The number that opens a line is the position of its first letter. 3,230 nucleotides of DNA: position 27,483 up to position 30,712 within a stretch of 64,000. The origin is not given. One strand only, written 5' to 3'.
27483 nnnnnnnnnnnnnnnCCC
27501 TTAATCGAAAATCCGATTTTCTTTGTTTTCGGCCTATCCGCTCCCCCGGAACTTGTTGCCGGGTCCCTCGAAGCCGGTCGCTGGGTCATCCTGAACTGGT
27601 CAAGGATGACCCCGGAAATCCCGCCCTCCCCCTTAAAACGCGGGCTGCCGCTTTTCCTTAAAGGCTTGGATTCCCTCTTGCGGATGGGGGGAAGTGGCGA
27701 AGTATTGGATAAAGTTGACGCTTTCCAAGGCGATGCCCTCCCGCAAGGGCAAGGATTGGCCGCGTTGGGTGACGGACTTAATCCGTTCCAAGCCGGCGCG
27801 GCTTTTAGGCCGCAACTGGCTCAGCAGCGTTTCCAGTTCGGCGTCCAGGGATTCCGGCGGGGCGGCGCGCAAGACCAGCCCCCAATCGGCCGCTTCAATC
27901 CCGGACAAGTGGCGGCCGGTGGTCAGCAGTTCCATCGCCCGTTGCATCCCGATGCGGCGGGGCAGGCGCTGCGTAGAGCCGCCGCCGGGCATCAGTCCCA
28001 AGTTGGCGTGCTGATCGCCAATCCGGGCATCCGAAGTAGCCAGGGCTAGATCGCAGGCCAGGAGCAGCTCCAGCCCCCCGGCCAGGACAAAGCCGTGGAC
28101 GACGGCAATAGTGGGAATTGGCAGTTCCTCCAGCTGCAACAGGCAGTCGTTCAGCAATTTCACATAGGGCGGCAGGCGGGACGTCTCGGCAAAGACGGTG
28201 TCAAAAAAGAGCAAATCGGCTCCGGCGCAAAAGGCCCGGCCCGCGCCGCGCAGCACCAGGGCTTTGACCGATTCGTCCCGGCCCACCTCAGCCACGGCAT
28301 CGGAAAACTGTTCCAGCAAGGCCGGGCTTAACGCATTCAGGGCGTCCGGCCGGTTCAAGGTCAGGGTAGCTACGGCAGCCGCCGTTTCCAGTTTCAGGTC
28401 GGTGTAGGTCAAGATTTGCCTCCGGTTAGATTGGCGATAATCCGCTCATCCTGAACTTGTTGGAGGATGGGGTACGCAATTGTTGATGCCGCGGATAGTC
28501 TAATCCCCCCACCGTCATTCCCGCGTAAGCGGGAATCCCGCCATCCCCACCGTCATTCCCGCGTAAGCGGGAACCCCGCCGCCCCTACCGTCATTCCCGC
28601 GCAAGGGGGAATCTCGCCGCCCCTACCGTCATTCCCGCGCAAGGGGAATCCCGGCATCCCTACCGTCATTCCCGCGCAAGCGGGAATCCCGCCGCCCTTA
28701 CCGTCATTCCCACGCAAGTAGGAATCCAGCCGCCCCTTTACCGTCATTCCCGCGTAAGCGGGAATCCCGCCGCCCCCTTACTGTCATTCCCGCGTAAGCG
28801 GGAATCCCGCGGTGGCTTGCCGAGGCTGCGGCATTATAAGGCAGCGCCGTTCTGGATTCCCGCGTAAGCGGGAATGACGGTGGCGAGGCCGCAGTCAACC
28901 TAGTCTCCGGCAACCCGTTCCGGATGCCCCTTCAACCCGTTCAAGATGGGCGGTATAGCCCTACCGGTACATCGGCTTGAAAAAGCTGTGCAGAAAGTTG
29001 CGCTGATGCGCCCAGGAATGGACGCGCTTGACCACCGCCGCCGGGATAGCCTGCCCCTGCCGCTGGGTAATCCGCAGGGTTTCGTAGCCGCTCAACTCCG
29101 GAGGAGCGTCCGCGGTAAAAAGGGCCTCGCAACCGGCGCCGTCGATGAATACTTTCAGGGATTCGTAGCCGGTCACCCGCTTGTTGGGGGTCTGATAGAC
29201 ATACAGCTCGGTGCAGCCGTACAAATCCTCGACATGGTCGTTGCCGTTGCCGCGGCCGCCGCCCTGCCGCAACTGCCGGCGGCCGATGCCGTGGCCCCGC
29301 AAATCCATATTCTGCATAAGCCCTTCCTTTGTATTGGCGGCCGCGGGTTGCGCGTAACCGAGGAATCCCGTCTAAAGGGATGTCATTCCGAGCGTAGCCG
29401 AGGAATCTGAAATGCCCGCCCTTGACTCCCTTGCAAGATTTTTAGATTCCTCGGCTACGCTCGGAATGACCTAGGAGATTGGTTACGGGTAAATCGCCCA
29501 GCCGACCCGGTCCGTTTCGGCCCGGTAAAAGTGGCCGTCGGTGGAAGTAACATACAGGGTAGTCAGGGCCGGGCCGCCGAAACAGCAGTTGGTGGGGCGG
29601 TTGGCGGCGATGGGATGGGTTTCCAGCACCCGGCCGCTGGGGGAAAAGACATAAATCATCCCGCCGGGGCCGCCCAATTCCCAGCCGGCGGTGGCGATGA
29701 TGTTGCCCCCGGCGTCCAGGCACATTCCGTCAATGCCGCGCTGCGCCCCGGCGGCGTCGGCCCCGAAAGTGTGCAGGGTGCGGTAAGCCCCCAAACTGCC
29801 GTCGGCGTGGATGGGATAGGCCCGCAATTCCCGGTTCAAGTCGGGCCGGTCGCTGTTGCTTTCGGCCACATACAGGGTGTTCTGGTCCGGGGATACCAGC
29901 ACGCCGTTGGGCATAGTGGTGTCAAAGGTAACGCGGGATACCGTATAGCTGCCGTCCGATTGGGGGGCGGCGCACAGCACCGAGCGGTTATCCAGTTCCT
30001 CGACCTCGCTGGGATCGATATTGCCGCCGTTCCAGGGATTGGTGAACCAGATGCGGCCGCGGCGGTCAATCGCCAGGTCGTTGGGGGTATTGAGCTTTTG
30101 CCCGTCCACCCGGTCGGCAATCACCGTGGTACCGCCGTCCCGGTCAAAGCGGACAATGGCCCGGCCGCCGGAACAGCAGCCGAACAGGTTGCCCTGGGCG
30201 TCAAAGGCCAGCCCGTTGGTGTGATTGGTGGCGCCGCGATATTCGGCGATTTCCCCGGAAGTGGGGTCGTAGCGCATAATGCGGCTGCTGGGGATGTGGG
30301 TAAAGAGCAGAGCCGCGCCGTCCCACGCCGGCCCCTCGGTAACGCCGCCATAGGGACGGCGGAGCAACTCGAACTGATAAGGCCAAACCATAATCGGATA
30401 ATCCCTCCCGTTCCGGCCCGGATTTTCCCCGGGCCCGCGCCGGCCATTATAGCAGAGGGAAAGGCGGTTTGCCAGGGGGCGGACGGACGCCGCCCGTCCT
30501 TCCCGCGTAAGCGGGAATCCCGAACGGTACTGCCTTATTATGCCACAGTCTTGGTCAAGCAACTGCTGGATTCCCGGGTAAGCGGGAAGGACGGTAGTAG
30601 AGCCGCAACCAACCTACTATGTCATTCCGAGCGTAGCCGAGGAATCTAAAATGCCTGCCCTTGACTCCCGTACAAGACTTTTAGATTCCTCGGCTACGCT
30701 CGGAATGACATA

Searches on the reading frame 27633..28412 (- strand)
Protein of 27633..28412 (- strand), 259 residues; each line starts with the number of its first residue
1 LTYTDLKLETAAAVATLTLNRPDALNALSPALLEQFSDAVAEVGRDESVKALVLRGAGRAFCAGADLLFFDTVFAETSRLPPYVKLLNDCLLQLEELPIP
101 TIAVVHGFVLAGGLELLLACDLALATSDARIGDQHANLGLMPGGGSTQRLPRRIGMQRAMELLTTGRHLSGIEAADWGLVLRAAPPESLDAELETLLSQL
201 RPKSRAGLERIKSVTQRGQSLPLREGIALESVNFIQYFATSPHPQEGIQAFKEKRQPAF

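Call 45: search_protein_families(library=pfam, proteins=[window:27633-28412:-], max_evalue=0.001)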
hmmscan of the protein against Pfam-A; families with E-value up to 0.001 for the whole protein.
window:27633-28412:- (259 aa): 2 families
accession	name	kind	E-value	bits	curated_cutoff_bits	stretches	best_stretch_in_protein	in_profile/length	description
PF00378.25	ECH_1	-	8.3e-56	189.6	27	1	10-259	2-248/251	Enoyl-CoA hydratase/isomerase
PF16113.10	ECH_2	-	2.9e-27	96.5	27.2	1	15-217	2-204/335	Enoyl-CoA hydratase/isomerase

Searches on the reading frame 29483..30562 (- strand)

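Call 45: search_protein_families(library=pfam, proteins=[window:29483-30562:-], max_evalue=0.001)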
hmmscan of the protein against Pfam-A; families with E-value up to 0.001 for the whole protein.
window:29483-30562:- (359 aa): 2 families
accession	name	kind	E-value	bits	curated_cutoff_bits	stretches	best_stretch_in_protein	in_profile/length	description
PF08450.18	SGL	-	3.4e-43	148.5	26.3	1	75-341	2-245/246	SMP-30/Gluconolactonase/LRE-like region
PF01436.27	NHL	-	0.0007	20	20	0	216-237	2-22/28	NHL repeat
